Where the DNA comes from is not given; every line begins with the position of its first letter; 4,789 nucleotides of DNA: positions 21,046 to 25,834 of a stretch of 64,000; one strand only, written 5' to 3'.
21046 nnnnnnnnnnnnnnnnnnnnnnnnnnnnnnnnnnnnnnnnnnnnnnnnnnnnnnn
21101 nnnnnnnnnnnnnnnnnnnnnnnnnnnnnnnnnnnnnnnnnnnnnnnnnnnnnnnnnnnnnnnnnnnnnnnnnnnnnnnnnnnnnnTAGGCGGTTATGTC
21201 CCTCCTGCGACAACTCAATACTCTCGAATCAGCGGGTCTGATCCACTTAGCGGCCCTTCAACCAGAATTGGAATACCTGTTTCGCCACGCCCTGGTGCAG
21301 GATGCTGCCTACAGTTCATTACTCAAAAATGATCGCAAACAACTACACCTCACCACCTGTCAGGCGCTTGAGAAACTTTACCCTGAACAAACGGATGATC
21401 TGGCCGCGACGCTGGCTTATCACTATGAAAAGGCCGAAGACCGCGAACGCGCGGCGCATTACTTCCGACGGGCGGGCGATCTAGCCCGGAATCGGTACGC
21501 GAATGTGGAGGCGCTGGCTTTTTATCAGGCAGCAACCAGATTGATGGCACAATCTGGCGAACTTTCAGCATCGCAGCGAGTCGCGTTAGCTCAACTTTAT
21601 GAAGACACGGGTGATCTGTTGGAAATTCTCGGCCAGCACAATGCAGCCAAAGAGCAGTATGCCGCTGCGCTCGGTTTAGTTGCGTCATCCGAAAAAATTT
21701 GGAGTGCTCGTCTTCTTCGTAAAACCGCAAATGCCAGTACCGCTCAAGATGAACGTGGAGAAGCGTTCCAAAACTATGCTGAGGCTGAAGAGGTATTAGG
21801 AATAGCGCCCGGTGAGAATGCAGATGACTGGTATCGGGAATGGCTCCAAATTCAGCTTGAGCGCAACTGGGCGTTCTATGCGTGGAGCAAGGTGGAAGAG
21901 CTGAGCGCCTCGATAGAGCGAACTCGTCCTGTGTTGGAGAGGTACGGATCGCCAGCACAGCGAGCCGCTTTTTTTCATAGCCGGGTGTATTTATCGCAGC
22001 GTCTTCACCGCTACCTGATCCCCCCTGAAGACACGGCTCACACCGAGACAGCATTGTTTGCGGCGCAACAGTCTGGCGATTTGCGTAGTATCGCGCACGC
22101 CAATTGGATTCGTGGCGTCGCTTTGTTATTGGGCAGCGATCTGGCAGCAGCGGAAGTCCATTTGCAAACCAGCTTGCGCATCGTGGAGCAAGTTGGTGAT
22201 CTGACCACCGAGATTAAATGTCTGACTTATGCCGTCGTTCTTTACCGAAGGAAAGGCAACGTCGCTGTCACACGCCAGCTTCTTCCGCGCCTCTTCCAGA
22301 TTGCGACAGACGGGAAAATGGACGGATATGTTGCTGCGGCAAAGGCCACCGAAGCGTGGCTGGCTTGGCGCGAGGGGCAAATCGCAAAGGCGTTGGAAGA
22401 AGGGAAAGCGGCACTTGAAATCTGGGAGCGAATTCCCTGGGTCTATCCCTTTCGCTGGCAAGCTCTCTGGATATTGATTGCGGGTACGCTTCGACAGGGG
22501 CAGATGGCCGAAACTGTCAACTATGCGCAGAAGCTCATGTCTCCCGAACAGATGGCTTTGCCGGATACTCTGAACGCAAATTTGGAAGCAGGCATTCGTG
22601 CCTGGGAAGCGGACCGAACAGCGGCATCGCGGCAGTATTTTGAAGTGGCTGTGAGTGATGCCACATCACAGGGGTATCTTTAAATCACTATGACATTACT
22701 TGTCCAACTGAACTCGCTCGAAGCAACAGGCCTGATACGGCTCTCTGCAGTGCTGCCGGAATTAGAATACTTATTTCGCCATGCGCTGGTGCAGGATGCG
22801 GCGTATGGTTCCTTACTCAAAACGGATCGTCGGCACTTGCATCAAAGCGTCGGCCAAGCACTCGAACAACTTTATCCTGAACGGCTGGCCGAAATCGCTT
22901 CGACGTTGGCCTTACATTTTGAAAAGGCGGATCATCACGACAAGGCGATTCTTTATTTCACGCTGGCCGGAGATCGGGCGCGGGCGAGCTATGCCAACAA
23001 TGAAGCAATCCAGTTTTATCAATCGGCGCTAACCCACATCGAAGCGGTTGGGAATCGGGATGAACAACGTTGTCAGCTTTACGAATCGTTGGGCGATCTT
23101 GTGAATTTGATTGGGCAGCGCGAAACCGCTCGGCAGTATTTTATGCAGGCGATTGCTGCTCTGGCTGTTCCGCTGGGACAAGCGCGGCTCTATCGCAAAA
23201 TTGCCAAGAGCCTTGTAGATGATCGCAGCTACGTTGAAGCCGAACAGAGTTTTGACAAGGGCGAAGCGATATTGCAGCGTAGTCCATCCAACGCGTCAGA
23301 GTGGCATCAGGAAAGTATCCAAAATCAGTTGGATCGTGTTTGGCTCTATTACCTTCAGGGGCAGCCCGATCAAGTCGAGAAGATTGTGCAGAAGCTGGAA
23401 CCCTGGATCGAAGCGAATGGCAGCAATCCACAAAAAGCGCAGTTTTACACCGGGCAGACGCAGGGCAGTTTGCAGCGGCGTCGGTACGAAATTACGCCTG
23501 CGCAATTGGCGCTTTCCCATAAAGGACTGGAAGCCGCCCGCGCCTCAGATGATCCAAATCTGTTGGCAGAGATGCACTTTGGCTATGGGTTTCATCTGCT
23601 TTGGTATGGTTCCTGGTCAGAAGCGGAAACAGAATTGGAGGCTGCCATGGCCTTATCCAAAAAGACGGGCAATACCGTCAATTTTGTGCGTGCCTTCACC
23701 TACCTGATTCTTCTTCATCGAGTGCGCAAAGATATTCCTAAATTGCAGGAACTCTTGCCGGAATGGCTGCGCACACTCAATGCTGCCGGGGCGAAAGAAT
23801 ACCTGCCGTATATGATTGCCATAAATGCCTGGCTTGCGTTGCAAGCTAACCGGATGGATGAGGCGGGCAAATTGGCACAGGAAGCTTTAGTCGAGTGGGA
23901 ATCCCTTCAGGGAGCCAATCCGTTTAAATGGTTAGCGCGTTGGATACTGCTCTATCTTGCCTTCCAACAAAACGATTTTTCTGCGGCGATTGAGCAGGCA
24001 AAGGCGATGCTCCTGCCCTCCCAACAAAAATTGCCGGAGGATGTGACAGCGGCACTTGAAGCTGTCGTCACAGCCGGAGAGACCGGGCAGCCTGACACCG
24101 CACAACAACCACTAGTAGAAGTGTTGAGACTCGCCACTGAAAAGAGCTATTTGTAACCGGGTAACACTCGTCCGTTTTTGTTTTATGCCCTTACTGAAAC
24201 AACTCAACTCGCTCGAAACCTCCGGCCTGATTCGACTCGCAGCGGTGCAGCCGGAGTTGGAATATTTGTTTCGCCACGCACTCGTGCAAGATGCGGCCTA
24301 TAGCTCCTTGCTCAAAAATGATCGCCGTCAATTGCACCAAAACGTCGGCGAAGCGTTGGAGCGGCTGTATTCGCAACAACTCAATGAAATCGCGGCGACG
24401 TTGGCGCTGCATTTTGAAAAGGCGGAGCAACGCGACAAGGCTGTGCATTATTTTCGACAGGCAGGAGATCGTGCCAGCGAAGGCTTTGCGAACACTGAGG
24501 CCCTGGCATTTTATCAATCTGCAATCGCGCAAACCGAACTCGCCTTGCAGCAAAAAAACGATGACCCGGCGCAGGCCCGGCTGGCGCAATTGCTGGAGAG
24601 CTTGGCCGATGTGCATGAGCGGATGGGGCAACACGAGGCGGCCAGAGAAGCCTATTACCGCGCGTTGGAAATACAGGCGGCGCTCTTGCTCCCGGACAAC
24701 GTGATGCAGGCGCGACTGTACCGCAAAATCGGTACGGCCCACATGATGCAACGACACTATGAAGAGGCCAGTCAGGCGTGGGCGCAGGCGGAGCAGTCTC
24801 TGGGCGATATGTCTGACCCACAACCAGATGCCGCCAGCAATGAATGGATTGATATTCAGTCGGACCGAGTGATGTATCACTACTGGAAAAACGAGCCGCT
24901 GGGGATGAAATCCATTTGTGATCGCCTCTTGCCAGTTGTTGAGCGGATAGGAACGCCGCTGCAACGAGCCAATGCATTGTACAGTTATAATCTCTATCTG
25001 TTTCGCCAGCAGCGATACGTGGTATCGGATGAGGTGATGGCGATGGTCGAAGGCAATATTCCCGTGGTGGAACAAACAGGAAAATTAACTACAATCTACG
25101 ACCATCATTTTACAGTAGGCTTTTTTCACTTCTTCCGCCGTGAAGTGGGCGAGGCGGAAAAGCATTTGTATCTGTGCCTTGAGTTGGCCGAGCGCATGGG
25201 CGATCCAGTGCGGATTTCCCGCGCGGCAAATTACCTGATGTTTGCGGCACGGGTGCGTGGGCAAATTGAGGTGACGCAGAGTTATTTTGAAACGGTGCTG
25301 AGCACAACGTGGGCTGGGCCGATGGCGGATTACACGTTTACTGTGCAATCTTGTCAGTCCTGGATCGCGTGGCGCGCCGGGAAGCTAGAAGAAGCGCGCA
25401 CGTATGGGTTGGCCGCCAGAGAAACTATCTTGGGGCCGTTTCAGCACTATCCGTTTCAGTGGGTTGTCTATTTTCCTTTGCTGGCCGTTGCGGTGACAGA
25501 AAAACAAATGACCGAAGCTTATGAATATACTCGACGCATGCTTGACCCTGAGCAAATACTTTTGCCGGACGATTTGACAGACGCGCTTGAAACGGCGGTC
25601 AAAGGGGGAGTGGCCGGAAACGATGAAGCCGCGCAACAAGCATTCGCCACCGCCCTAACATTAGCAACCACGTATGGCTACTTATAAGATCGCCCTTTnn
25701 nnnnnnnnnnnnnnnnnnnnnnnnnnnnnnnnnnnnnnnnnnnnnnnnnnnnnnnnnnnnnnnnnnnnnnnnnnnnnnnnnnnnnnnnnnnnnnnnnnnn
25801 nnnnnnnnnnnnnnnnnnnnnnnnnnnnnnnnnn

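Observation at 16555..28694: Split STAND NTPase: one kinase-cyclase-NTPase chassis stops at the NOD/winged-helix boundary, and five downstream genes each encode the missing winged-helix + TPR half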

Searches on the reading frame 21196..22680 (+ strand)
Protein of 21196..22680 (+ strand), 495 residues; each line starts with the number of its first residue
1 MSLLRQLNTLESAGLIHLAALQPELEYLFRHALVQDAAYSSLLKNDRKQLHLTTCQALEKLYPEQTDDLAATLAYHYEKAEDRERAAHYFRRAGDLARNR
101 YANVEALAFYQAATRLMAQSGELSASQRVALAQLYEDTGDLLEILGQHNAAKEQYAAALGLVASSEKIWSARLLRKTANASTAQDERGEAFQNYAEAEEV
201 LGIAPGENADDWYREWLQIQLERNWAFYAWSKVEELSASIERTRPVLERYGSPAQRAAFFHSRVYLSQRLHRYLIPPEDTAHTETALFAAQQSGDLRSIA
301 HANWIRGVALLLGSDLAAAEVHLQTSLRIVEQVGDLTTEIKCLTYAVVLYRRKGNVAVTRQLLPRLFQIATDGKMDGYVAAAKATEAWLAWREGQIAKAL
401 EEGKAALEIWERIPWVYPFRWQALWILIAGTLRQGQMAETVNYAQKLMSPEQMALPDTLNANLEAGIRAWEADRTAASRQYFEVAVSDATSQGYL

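Call 11: search_protein_families(library=pfam, proteins=[window:21196-22680:+], max_evalue=0.01)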
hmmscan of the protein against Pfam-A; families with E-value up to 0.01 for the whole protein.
window:21196-22680:+ (495 aa): 0 families

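Call 47: find_related_loci(query=A1, collection=genome_contigs, flank=10000)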
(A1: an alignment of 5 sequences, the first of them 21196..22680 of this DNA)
Query A1 (495 aa) in genome_contigs; peptide patterns used: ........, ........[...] (x = any residue, [..] = any of these).
599 stretches matched a pattern (row limit reached: there are more); 586 encode a relative of the query (tblastn E <= 1e-3); the best 80 are kept; 80 distinct loci.
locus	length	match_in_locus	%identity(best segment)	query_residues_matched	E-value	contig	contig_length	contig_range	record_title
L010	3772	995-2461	42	1-495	6e-107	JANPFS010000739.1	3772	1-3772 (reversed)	MAG: Blastocatellia bacterium isolate VAR_78_concoct_101 VAR_78_k141_1739625, whole genome shotgun sequence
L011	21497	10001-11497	39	1-495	6e-99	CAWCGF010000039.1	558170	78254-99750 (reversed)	MAG: uncultured Acidobacteriota bacterium isolate MFD01275.bin.1.183 genome assembly, contig: contig_5943, whole genome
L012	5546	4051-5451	41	1-463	7e-98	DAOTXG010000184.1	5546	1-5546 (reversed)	MAG TPA_asm: Anaerolineales bacterium isolate H20_231 k125_1263184, whole genome shotgun sequence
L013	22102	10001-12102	48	1-165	2e-33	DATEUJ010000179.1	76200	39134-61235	MAG TPA_asm: Anaerolineae bacterium isolate SMAG_U8338 k141_2524158, whole genome shotgun sequence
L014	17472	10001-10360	57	1-120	2e-33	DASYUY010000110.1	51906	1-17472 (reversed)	MAG TPA_asm: Candidatus Limnocylindria bacterium isolate SMAG_U4607 k141_695181, whole genome shotgun sequence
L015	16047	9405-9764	54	1-120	8e-33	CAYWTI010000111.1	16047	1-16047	MAG TPA_asm: uncultured Actinomycetes bacterium isolate binchicken_co279_40 genome assembly, contig: k141_1022517, whole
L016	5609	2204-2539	58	6-117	7e-33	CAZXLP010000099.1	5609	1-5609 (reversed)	MAG TPA_asm: uncultured Anaerolineaceae bacterium isolate SRP136066_co1_296 genome assembly, contig: NODE_24707_length_5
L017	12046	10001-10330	60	7-116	1e-33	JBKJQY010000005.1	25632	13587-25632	MAG: Candidatus Limnocylindrales bacterium isolate ant_bin.514 k117_2676016, whole genome shotgun sequence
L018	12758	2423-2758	60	6-117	9e-33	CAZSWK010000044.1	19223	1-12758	MAG TPA_asm: uncultured Anaerolineaceae bacterium isolate binchicken_co94_368 genome assembly, contig: NODE_3923_length_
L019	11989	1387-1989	43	2-210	2e-32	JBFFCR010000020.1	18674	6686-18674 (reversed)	MAG: Anaerolineae bacterium isolate Mix_mud12.2021.10.58 k141_1693279_length_18674_cov_12.1991, whole genome shotgun seq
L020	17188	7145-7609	52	1-155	5e-32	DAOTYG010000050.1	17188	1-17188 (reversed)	MAG TPA_asm: Anaerolineae bacterium isolate H23_313 k115_759839, whole genome shotgun sequence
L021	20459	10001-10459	47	1-156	6e-32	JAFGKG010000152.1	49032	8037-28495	MAG: Chloroflexia bacterium isolate Zod_Metabat.323 k87_8465000, whole genome shotgun sequence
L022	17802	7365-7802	51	6-155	8e-32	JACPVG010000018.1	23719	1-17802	MAG: Chloroflexi bacterium isolate NC_groundwater_778_Ag_S2p5_63_23 JBCH_GD18_4_SO25_S179_scaffold_237186, whole genome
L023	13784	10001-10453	47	1-156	1e-31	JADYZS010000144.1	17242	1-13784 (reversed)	MAG: Anaerolineae bacterium isolate SJ583 c_000000590755, whole genome shotgun sequence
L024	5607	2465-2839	52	6-128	3e-31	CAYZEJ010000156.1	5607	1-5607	MAG TPA_asm: uncultured Anaerolineaceae bacterium isolate SRP136066_co1_124 genome assembly, contig: NODE_24721_length_5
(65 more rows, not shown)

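Call 73: search_protein_families(library=padloc, proteins=[window:21196-22680:+], max_evalue=0.01)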
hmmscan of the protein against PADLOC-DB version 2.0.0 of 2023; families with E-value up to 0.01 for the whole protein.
window:21196-22680:+ (495 aa): 0 families

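Call 74: search_protein_families(library=ncbifam, proteins=[window:21196-22680:+], max_evalue=0.001)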
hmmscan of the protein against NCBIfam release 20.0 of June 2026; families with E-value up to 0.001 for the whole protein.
window:21196-22680:+ (495 aa): 1 family
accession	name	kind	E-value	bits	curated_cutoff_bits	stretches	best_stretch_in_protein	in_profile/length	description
TIGR03903.1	TOMM_kin_cyc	equivalog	3.6e-14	51.6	705.75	1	5-120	809-924/1267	TOMM system kinase/cyclase fusion protein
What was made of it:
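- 21196..22683 (+): Module M1 (495 aa): second half of the winged helix (about residues 1-41, nt 21196-21318) plus TPR sensor. It maps to TIGR03903 positions 809-924 (call 74).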

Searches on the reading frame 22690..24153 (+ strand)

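Call 11: search_protein_families(library=pfam, proteins=[window:22690-24153:+], max_evalue=0.01)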
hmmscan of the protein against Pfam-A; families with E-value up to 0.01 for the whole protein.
window:22690-24153:+ (488 aa): 2 families
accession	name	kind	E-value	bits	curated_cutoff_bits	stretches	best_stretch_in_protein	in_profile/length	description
PF13424.12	TPR_12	-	1.5e-08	35.1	30.1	1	105-157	21-74/77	Tetratricopeptide repeat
PF14559.12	TPR_19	-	0.0036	18.1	25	0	193-238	12-53/68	Tetratricopeptide repeat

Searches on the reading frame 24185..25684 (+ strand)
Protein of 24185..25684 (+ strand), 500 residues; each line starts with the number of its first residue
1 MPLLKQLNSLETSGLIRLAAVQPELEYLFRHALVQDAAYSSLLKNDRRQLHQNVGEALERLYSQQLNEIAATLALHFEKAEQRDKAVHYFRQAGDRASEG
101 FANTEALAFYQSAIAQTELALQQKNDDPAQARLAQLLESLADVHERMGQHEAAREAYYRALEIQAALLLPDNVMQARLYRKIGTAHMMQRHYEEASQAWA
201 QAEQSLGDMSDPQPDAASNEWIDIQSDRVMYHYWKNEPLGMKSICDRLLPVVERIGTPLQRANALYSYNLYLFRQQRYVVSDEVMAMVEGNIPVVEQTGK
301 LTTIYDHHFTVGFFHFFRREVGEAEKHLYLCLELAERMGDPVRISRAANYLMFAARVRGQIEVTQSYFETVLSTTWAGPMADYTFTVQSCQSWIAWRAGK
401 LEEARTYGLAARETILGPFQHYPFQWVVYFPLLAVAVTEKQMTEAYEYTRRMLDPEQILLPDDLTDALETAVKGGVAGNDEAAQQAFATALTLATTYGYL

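Call 11: search_protein_families(library=pfam, proteins=[window:24185-25684:+], max_evalue=0.01)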
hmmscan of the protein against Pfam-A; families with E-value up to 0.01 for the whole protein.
window:24185-25684:+ (500 aa): 7 families
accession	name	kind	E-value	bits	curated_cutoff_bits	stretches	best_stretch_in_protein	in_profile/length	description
PF13424.12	TPR_12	-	1.7e-11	44.6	30.1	1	133-198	2-67/77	Tetratricopeptide repeat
PF07719.23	TPR_2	-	1.6e-05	25.1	27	0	176-202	1-27/34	Tetratricopeptide repeat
PF10602.15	RPN7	-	0.00023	21.3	29.6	0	116-162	18-64/174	26S proteasome subunit RPN7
PF13181.12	TPR_8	-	0.0011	19.4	25.7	1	135-165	2-32/34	Tetratricopeptide repeat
PF24885.1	TPR_NPHP3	-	0.0012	18.7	100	1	110-202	78-167/239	Nephrocystin-3 TPR domain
PF00515.34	TPR_1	-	0.0025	18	27.8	1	139-164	6-31/34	Tetratricopeptide repeat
PF13374.12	TPR_10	-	0.0063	16.9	27.5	0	134-171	2-39/42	Tetratricopeptide repeat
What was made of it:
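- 24185..25687 (+): Module M3 (500 aa); half winged helix at nt 24185-24307. It matches TPR_12 at 1.7e-11 (call 11).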

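Call 73: search_protein_families(library=padloc, proteins=[window:24185-25684:+], max_evalue=0.01)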
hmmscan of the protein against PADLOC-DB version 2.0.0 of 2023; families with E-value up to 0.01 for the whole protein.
window:24185-25684:+ (500 aa): 0 families

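Call 74: search_protein_families(library=ncbifam, proteins=[window:24185-25684:+], max_evalue=0.001)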
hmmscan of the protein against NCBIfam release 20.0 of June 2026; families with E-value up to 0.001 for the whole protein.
window:24185-25684:+ (500 aa): 1 family
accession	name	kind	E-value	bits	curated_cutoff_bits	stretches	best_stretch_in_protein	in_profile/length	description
TIGR03903.1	TOMM_kin_cyc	equivalog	4.6e-16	57.9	705.75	1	5-120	809-924/1267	TOMM system kinase/cyclase fusion protein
